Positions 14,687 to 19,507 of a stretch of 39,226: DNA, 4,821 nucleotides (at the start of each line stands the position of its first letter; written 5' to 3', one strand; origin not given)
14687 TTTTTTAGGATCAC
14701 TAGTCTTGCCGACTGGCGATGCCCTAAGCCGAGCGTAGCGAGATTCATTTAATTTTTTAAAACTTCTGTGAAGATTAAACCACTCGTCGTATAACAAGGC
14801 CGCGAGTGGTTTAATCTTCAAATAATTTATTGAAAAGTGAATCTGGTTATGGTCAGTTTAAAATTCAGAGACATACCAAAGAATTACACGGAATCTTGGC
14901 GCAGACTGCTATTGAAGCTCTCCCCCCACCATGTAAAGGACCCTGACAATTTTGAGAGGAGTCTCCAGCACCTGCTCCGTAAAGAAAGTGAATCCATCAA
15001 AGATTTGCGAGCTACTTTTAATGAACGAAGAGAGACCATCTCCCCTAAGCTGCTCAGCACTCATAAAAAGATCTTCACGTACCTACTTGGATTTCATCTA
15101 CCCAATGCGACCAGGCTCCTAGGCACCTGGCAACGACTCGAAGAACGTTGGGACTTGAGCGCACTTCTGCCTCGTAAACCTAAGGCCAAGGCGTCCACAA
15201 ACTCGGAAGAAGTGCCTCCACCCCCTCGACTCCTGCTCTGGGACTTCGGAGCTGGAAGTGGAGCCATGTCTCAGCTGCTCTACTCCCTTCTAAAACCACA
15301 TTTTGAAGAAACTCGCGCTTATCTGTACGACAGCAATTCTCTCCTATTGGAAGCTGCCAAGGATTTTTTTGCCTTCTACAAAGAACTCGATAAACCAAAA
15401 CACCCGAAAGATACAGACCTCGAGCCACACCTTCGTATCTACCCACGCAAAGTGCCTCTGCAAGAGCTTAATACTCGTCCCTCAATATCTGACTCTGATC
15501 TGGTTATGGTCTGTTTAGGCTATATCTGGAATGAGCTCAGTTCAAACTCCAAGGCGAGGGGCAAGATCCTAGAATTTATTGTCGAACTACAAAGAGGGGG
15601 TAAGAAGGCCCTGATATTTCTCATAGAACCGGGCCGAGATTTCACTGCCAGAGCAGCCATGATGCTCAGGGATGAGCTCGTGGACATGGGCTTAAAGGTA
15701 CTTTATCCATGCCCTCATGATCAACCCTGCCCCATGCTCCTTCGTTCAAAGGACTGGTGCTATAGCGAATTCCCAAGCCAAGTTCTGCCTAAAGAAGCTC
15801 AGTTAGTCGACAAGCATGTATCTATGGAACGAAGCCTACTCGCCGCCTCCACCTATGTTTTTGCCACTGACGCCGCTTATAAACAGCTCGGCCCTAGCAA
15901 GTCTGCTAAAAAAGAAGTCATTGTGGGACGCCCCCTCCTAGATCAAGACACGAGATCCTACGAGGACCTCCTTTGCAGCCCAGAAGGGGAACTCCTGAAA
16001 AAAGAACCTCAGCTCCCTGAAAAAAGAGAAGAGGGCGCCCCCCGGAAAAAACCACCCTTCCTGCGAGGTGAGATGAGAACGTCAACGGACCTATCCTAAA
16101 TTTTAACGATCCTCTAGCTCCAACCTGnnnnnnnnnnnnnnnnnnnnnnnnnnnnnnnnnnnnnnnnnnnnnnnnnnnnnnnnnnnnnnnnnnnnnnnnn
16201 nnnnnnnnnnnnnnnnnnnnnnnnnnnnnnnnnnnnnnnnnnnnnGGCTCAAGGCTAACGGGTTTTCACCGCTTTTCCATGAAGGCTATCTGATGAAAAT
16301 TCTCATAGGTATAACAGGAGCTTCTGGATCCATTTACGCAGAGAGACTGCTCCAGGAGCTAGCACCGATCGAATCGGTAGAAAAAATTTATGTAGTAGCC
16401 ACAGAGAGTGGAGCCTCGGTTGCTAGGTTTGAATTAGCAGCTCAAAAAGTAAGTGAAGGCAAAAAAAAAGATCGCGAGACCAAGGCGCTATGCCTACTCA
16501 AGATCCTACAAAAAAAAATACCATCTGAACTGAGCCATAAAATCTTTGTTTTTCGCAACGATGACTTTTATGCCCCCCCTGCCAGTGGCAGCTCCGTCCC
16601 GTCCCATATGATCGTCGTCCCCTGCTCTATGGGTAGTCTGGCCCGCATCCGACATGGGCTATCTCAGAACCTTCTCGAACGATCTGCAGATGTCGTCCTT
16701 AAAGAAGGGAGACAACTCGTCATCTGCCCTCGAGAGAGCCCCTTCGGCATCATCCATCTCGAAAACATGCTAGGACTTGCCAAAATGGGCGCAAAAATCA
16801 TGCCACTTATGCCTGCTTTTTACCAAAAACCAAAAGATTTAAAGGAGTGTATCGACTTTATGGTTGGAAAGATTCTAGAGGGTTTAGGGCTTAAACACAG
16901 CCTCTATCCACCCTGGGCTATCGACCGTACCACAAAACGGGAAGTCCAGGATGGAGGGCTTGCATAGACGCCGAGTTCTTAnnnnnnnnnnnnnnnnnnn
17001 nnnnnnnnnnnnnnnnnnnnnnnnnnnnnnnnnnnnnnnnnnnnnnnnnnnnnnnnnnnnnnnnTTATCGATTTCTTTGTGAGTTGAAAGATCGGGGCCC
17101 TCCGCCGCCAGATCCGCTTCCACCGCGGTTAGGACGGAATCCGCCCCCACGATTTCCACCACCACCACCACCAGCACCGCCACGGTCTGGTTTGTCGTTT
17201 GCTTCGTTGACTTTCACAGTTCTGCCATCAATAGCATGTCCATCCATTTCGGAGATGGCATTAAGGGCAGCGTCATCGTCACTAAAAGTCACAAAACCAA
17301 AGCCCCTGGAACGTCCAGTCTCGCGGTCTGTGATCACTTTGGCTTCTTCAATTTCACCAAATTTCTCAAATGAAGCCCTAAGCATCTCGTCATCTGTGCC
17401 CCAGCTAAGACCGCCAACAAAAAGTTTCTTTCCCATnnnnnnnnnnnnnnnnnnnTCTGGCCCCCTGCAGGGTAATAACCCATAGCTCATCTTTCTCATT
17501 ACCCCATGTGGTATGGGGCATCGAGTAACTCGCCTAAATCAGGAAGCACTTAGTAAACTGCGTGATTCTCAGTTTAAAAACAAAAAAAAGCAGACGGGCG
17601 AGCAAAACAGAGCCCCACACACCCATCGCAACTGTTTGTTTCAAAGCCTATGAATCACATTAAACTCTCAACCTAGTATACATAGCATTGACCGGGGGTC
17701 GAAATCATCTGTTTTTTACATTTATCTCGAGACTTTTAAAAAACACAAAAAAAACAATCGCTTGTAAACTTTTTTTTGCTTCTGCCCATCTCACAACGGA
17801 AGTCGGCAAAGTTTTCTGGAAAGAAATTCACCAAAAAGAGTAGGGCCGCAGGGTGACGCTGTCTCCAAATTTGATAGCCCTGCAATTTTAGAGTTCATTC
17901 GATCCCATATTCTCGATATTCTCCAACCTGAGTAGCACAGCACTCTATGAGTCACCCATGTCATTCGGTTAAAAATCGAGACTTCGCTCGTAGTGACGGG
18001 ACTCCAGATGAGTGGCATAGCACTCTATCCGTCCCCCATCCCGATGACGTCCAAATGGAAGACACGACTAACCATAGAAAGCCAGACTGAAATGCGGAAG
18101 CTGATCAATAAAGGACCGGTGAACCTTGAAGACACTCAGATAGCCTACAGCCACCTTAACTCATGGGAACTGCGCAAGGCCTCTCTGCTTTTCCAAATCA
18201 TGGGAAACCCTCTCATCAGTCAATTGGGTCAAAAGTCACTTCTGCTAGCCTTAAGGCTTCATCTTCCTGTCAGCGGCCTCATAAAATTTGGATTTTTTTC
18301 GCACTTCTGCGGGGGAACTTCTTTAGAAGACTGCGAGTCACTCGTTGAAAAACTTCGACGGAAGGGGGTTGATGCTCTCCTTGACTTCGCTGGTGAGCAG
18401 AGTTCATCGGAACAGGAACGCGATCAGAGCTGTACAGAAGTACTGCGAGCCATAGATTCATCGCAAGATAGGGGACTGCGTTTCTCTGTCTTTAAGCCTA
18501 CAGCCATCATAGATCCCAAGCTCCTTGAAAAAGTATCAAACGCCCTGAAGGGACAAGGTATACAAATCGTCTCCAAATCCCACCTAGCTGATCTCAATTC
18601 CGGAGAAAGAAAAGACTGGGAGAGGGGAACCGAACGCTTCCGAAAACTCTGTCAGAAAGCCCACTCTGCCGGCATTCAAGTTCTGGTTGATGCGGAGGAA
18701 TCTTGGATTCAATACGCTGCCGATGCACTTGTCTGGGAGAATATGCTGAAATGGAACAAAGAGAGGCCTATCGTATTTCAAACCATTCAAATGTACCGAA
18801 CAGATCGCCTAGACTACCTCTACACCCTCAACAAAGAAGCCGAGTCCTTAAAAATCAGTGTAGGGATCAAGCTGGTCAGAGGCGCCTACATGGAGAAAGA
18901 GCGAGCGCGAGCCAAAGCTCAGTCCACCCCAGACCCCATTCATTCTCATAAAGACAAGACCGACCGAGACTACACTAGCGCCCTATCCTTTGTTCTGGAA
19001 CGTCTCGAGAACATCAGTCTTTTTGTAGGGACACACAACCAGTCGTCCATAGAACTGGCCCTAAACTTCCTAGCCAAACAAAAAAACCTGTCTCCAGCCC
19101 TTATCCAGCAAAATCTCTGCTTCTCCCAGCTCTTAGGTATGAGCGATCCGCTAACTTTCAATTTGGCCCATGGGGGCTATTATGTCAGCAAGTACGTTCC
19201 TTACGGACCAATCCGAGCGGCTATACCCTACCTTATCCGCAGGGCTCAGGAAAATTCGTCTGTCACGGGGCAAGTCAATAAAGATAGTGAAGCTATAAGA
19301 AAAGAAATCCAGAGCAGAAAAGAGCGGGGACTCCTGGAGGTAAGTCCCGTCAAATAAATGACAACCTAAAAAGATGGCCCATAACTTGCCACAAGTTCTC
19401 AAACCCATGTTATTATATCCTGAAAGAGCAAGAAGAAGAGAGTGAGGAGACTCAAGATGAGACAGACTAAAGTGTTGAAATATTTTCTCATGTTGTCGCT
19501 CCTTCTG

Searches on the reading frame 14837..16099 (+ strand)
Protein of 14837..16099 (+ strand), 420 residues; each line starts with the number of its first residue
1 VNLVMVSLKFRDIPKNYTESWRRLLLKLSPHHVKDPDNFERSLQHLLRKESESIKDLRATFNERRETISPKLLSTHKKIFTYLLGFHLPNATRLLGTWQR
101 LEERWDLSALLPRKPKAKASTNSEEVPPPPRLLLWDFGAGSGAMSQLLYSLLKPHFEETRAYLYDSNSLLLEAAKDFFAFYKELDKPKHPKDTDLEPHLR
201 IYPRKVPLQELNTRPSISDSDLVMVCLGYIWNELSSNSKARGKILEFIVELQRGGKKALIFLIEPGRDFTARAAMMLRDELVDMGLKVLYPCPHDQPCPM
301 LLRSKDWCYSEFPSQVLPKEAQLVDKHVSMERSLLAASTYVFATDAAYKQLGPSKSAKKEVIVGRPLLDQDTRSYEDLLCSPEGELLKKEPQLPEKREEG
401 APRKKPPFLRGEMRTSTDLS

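Call 28: search_protein_families(library=pfam, proteins=[window:14837-16099:+], max_evalue=0.001)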
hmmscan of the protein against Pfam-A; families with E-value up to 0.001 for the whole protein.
window:14837-16099:+ (420 aa): 1 family
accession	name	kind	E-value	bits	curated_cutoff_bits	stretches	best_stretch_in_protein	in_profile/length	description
PF09243.16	Rsm22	-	3.5e-10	40.2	23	1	216-324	100-197/275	Mitochondrial small ribosomal subunit Rsm22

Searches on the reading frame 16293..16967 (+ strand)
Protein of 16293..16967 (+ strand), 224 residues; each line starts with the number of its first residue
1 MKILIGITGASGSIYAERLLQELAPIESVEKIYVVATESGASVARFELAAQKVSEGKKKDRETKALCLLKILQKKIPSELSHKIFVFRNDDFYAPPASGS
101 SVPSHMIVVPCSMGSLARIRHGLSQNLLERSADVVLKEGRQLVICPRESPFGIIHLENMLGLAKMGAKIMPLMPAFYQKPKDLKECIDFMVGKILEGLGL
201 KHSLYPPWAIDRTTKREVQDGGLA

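Call 6: search_protein_families(library=pfam, proteins=[window:16293-16967:+], max_evalue=0.1)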
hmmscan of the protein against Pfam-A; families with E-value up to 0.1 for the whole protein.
window:16293-16967:+ (224 aa): 1 family
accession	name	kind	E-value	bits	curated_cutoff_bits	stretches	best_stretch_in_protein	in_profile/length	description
PF02441.25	Flavoprotein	-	2.4e-37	128.5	22.7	1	1-196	1-160/162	Flavoprotein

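Call 51: search_protein_families(library=ncbifam, proteins=[window:16293-16967:+], max_evalue=0.01)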
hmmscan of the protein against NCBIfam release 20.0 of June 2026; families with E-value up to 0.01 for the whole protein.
window:16293-16967:+ (224 aa): 4 families
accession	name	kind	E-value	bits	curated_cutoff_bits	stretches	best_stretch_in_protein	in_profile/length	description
NF004685.0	PRK06029.1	subfamily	2.5e-54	184.2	188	1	1-209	2-185/187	UbiX family flavin prenyltransferase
NF041206.1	VdcB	exception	1.1e-52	178.3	290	1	2-209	1-183/184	non-oxidative hydroxyarylic acid decarboxylases subunit B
TIGR00421.1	ubiX_pad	subfamily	1.7e-51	174.5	108.9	2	86-208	59-181/181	UbiX family flavin prenyltransferase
NF041218.1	BagM_FevK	exception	8.9e-39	133.1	420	1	87-202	62-177/215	bagremycin/ferroverdin biosynthesis UbiX family decarboxylase BagM/FevK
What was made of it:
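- The only PF02441 flavoprotein (16293-16967) is UbiX (call 51).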

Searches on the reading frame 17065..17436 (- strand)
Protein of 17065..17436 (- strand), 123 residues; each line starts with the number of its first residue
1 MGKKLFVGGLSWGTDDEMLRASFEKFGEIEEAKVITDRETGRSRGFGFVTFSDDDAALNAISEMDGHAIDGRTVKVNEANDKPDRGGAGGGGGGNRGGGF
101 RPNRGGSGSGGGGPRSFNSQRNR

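Call 28: search_protein_families(library=pfam, proteins=[window:17065-17436:-], max_evalue=0.001)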
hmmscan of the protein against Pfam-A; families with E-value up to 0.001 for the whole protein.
window:17065-17436:- (123 aa): 2 families
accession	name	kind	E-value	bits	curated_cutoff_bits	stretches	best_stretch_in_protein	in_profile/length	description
PF00076.28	RRM_1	-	1.7e-23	82.7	20.7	1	5-75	1-70/70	RNA recognition motif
PF16367.11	RRM_7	-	1.7e-05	25.2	27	1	3-61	2-66/94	RNA recognition motif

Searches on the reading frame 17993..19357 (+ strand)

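Call 6: search_protein_families(library=pfam, proteins=[window:17993-19357:+], max_evalue=0.1)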
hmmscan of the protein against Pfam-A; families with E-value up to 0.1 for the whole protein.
window:17993-19357:+ (454 aa): 2 families
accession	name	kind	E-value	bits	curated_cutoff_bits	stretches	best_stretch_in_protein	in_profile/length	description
PF01619.24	Pro_dh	-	4.9e-69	233.4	27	1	117-429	4-277/278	Proline dehydrogenase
PF01261.30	AP_endonuc_2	-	0.011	15.9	31.1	0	174-232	26-86/249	Xylose isomerase-like TIM barrel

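Call 7: search_protein_families(library=ncbifam, proteins=[window:17993-19357:+], max_evalue=0.1)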
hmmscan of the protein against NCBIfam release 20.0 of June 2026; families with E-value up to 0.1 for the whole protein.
window:17993-19357:+ (454 aa): 3 families
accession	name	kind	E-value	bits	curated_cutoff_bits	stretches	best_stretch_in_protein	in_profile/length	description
NF008869.0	PRK11904.1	equivalog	8.6e-19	66.9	747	1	213-430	271-482/1042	bifunctional proline dehydrogenase/L-glutamate gamma-semialdehyde dehydrogenase PutA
NF045947.1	ProDh_Thermus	equivalog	3.1e-11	43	500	2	216-421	116-293/307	proline dehydrogenase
NF008772.0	PRK11809.1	equivalog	1.9e-06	25.8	1750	1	213-431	350-570/1318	trifunctional transcriptional regulator/proline dehydrogenase/L-glutamate gamma-semialdehyde dehydrogenase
